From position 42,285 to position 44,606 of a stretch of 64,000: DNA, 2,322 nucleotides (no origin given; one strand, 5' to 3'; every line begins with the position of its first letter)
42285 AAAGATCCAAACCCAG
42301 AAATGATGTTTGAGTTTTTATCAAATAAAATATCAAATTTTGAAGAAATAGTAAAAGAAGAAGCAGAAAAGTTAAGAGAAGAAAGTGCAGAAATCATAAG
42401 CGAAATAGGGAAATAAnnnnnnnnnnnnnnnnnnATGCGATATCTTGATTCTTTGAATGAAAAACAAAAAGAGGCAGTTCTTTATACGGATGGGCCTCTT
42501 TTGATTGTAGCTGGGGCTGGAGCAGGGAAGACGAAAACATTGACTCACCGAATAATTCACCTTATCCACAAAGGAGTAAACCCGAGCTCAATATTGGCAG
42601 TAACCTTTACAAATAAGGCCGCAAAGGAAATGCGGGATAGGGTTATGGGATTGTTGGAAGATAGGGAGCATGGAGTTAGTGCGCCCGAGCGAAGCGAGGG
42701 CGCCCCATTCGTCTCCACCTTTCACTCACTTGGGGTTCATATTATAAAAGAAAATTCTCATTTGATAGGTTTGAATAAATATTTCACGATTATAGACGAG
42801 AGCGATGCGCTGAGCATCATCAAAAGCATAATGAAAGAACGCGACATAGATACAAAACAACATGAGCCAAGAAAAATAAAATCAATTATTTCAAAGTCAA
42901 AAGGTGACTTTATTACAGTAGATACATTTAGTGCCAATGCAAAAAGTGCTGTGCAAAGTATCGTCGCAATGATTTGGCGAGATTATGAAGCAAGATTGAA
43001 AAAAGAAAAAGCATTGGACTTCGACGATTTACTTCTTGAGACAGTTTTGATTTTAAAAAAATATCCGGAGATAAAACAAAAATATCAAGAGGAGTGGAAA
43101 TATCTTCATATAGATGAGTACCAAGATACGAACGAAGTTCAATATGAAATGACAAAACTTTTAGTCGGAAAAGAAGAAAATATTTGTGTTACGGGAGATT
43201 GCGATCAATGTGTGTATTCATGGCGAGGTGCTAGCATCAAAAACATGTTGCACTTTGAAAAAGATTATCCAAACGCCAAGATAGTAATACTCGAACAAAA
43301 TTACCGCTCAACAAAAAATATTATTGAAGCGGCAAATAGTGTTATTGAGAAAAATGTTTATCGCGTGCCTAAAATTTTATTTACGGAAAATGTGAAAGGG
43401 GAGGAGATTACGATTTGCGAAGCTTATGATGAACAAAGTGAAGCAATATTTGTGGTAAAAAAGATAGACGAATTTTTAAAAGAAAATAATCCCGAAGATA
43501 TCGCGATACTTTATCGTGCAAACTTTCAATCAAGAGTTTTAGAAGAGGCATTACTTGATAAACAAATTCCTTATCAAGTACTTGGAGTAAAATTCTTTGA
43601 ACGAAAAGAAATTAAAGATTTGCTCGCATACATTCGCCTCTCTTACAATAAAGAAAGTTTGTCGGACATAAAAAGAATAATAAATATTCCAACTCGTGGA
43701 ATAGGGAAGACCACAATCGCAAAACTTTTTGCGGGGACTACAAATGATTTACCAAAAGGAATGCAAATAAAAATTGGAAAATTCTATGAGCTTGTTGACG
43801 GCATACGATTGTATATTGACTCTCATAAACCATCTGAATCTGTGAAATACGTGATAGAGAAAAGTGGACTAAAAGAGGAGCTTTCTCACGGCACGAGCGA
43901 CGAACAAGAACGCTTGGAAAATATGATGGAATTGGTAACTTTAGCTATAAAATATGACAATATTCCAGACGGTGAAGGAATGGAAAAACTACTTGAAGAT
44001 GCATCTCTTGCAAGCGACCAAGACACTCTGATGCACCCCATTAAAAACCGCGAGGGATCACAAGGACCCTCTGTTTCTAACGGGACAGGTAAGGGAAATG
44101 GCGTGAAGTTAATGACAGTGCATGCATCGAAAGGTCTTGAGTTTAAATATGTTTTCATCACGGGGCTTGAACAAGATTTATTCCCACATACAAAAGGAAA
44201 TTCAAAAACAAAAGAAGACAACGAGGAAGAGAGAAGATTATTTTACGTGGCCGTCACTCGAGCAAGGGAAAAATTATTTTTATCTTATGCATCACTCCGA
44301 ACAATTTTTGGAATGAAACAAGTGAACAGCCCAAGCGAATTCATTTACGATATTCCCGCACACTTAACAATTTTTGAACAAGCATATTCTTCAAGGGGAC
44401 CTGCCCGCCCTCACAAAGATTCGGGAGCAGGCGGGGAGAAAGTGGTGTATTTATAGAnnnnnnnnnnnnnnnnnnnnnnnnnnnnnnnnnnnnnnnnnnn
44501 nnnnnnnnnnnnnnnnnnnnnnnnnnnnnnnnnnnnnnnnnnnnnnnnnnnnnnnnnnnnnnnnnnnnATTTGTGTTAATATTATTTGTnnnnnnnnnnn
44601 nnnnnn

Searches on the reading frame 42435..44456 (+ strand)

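Call 10: search_protein_families(library=pfam, proteins=[window:42435-44456:+], max_evalue=0.001)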
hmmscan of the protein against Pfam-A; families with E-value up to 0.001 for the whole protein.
window:42435-44456:+ (673 aa): 9 families
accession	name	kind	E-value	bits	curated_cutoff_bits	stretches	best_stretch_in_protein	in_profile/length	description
PF00580.27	UvrD-helicase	-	2e-84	284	23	1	7-279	1-271/271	UvrD/REP helicase N-terminal domain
PF13361.12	UvrD_C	-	1e-67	229.5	25.6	1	285-620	2-349/350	UvrD-like helicase C-terminal domain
PF13245.12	AAA_19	-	1.4e-21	77.5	25.1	1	11-262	1-132/134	AAA domain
PF13538.12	UvrD_C_2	-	4.9e-12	46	27.4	1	559-616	4-51/52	UvrD-like helicase C-terminal domain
PF01443.25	Viral_helicase1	-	5.1e-06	26.9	21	0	556-615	176-225/228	Viral superfamily 1 RNA helicase core domain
PF13604.12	AAA_30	-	7.1e-05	23.1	27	1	7-69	2-65/191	AAA domain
PF13087.12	AAA_12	-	0.00015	21.8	27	0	549-615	138-189/195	AAA domain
PF13173.12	AAA_14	-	0.00022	21.7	27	0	193-254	34-97/129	AAA domain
PF04851.21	ResIII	-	0.00025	21.4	22.5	0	17-123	21-134/164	Type III restriction enzyme, res subunit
